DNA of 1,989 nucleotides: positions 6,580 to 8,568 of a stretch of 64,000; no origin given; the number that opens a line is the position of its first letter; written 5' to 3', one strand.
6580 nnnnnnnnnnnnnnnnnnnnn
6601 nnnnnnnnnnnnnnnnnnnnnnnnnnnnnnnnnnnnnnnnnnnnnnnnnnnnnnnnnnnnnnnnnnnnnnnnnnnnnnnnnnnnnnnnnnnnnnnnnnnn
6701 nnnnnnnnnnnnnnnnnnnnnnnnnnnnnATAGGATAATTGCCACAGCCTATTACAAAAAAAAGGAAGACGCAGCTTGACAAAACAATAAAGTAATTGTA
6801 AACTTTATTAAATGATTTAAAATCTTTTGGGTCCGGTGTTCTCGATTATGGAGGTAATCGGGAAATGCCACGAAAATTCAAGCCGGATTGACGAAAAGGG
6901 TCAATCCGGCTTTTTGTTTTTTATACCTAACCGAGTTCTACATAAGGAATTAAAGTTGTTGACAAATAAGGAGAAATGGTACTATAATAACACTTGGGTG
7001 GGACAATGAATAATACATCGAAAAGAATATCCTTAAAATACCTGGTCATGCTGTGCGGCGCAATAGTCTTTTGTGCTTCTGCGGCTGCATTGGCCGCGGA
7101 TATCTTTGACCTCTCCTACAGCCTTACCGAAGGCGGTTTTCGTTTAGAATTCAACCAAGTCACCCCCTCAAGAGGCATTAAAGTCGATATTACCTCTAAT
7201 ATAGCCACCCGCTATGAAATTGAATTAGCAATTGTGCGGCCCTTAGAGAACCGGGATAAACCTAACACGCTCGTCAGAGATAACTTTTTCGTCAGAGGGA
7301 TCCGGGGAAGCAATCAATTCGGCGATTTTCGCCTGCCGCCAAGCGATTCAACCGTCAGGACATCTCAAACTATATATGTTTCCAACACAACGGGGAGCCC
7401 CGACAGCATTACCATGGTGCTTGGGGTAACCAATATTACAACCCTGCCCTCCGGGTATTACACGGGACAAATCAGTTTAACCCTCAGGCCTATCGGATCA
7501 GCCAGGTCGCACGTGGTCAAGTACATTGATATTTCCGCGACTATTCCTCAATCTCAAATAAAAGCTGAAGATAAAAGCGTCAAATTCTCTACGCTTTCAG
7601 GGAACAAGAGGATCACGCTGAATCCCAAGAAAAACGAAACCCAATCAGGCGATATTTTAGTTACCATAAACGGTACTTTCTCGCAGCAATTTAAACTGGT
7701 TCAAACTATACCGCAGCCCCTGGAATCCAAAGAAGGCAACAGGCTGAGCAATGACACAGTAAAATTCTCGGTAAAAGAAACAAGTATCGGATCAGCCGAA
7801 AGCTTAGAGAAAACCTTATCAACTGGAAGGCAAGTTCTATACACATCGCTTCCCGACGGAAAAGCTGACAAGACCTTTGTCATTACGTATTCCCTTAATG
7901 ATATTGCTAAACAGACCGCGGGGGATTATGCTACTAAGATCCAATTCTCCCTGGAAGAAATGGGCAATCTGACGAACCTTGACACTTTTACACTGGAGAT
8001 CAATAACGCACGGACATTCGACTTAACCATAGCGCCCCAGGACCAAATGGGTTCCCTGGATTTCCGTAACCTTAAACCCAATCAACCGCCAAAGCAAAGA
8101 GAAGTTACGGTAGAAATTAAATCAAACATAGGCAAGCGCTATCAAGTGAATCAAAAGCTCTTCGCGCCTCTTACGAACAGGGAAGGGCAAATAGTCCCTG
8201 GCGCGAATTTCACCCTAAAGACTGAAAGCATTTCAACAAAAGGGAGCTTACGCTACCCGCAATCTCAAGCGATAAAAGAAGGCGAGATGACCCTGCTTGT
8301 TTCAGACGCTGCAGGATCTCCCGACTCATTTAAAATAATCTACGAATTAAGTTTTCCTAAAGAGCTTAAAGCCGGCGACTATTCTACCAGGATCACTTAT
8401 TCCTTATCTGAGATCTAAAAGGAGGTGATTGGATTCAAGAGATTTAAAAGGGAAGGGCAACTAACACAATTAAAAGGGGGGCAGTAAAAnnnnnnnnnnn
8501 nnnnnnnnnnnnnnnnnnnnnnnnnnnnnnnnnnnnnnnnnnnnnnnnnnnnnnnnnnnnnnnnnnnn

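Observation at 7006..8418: Three tandem SCPU-like domains in one secreted protein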

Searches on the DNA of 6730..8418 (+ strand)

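Call 79: search_rna_families(sources=[L003, L009, L012, L013, L019, L015, L017, L010], threshold=gathering)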
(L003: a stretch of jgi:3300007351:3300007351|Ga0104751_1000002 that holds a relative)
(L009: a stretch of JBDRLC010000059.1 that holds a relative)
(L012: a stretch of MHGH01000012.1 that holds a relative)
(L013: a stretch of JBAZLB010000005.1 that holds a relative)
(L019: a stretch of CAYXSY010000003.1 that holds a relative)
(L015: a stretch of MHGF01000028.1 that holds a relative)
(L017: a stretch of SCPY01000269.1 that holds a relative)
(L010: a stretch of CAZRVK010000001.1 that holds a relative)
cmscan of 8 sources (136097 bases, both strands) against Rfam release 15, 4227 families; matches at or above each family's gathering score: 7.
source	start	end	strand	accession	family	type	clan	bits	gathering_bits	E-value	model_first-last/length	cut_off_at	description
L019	14706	14782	-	RF03167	c-di-GMP-I-GGC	Cis-reg; riboswitch;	CL00126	66.4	59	3.7e-13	1-80/80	no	c-di-GMP-I-GGC riboswitch aptamer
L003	14753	14834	-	RF03167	c-di-GMP-I-GGC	Cis-reg; riboswitch;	CL00126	64.8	59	1e-12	1-80/80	no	c-di-GMP-I-GGC riboswitch aptamer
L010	14231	14308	-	RF03167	c-di-GMP-I-GGC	Cis-reg; riboswitch;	CL00126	63.2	59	3.1e-12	1-80/80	no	c-di-GMP-I-GGC riboswitch aptamer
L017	14191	14274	-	RF03167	c-di-GMP-I-GGC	Cis-reg; riboswitch;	CL00126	62.9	59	3.7e-12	1-80/80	no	c-di-GMP-I-GGC riboswitch aptamer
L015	14504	14588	-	RF01051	c-di-GMP-I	Cis-reg; riboswitch;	CL00126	59.8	35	7.5e-09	1-87/87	no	c-di-GMP-I riboswitch aptamer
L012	14607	14688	-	RF03167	c-di-GMP-I-GGC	Cis-reg; riboswitch;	CL00126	59.6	59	3.4e-11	1-80/80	no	c-di-GMP-I-GGC riboswitch aptamer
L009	12093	12210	-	RF01051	c-di-GMP-I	Cis-reg; riboswitch;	CL00126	36.3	35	0.0041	1-87/87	no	c-di-GMP-I riboswitch aptamer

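Call 86: search_rna_families(source=window, start=6730, end=7010, threshold=evalue, max_evalue=1)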
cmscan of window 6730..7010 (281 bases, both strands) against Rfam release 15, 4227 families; matches with E-value up to 1: 2.
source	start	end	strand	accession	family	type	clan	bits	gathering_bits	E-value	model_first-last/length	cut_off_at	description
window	6790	6878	+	RF01654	ceN82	Gene; snRNA; snoRNA; HACA-box;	-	23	80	0.1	1-135/135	no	Caenorhabditis snoRNA ceN82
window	6759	6918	+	RF02390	sau-41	Gene; sRNA;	-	19.8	80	0.66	1-156/156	no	Staphylococcus sRNA sau-41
